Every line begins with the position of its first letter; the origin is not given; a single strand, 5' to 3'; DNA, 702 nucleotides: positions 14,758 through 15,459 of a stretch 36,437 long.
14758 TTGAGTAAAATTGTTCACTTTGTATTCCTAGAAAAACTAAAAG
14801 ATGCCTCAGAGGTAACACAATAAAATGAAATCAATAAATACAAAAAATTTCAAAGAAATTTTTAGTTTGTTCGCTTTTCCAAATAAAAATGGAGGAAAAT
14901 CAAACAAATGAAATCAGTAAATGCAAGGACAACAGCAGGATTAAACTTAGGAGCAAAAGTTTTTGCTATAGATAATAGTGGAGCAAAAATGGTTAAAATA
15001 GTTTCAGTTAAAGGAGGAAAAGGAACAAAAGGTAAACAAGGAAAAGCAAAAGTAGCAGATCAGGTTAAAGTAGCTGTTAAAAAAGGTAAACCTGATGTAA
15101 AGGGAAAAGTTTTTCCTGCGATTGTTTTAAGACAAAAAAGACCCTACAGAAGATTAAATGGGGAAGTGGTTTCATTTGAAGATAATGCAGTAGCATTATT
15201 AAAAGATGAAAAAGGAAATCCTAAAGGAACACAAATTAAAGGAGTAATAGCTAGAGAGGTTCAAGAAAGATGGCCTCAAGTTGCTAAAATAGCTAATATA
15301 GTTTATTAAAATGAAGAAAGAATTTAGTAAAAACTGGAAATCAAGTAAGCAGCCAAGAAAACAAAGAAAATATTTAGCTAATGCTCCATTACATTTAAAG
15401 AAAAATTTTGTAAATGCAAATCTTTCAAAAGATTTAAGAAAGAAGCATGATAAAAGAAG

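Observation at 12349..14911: Near-identical ~60-bp cassette at three ribosomal-protein gene junctions, each forming a doubly coupled 27-29 aa micro-ORF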

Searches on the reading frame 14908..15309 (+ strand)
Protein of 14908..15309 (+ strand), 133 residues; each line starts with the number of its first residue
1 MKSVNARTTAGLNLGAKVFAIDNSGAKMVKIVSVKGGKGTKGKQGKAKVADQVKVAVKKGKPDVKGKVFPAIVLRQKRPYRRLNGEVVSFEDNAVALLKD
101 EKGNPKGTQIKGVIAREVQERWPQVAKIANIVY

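Call 10: find_encoding_contigs(protein=window:14908-15309:+, flank=10000, max_places=10)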
Protein window:14908-15309:+ (133 aa): 2 contigs read that carry it; 2 places shown.
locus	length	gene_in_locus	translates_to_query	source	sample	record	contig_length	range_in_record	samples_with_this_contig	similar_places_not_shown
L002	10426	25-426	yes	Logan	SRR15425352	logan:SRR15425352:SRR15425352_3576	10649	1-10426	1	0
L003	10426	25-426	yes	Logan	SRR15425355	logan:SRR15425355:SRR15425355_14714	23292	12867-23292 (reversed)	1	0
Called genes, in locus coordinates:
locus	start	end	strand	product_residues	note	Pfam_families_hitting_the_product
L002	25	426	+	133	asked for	PF00238:Ribosomal_L14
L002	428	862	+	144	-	PF16906:Ribosomal_L26, PF00467:KOW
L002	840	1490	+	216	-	PF00900:Ribosomal_S4e, PF25088:GPKOW_C (weak), PF00467:KOW (weak)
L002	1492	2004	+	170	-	PF00281:Ribosomal_L5, PF00673:Ribosomal_L5_C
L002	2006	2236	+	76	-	PF00253:Ribosomal_S14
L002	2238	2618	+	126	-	PF00410:Ribosomal_S8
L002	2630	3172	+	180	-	PF00347:Ribosomal_L6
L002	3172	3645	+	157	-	PF01655:Ribosomal_L32e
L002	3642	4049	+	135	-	PF01280:Ribosomal_L19e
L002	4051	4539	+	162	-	PF17144:Ribosomal_L5e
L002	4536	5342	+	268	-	PF00333:Ribosomal_S5, PF03719:Ribosomal_S5_C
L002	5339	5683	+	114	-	PF00327:Ribosomal_L30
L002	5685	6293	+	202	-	PF00828:Ribosomal_L27A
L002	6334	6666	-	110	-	-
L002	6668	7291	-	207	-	-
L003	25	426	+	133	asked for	PF00238:Ribosomal_L14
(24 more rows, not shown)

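Call 51: find_related_loci(query=window:14908-15309:+, collection=viral_contigs, flank=8000)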
Query window:14908-15309:+ (133 aa) in viral_contigs; peptide patterns used: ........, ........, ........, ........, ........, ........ (x = any residue, [..] = any of these).
93 stretches matched a pattern, but none encodes a relative of the query by tblastn (E <= 1e-3).
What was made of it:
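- Tried and rejected: uL14 against viral contigs gave nothing (call 51).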
